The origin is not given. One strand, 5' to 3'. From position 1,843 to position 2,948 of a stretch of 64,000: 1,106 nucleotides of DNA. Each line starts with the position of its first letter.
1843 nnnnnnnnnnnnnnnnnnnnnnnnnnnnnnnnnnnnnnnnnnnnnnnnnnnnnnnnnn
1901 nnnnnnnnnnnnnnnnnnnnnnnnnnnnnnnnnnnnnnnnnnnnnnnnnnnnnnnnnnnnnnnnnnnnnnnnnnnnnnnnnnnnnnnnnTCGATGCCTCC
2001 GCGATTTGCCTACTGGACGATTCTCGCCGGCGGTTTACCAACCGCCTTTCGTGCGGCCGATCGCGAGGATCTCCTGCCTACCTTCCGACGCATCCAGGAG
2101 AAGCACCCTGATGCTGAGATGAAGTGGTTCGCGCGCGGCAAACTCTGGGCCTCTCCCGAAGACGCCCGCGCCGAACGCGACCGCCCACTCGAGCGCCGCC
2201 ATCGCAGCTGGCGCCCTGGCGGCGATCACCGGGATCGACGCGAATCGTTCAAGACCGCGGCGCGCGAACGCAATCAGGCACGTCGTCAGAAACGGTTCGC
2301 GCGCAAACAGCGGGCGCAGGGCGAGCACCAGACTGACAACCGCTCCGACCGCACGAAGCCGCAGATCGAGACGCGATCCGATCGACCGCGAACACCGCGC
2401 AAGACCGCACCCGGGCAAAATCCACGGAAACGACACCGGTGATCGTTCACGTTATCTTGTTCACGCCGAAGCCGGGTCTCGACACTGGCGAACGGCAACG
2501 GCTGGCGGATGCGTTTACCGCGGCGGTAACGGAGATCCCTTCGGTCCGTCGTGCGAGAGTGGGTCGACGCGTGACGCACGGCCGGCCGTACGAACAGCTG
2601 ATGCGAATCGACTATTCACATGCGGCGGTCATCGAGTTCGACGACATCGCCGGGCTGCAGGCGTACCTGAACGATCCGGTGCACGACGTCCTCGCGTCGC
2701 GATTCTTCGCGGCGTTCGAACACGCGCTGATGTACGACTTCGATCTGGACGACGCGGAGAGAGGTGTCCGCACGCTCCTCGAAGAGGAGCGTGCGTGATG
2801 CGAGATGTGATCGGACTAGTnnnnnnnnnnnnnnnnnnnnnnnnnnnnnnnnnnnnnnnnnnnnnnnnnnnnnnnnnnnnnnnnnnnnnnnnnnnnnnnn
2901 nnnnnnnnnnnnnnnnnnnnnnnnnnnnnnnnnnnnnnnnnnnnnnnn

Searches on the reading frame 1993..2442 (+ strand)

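Call 5: search_protein_families(library=pfam, proteins=[window:1993-2442:+], max_evalue=0.01)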
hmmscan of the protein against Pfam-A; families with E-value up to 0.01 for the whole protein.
window:1993-2442:+ (149 aa): 0 families

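Call 45: search_protein_families(library=ncbifam, proteins=[window:1993-2442:+], max_evalue=0.1)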
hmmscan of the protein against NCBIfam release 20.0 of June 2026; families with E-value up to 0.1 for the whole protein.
window:1993-2442:+ (149 aa): 1 family
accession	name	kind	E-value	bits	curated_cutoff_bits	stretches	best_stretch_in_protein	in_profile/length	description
NF053710.1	RNA_heli_RhlE2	exception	0.076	11.4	925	1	20-140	353-477/635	RNA helicase RhlE2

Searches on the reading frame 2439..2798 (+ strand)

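Call 5: search_protein_families(library=pfam, proteins=[window:2439-2798:+], max_evalue=0.01)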
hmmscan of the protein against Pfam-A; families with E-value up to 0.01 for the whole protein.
window:2439-2798:+ (119 aa): 1 family
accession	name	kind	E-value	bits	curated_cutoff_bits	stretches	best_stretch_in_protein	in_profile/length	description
PF07876.18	Dabb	-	7.5e-13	49.4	25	1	2-101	1-94/96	Stress responsive A/B Barrel Domain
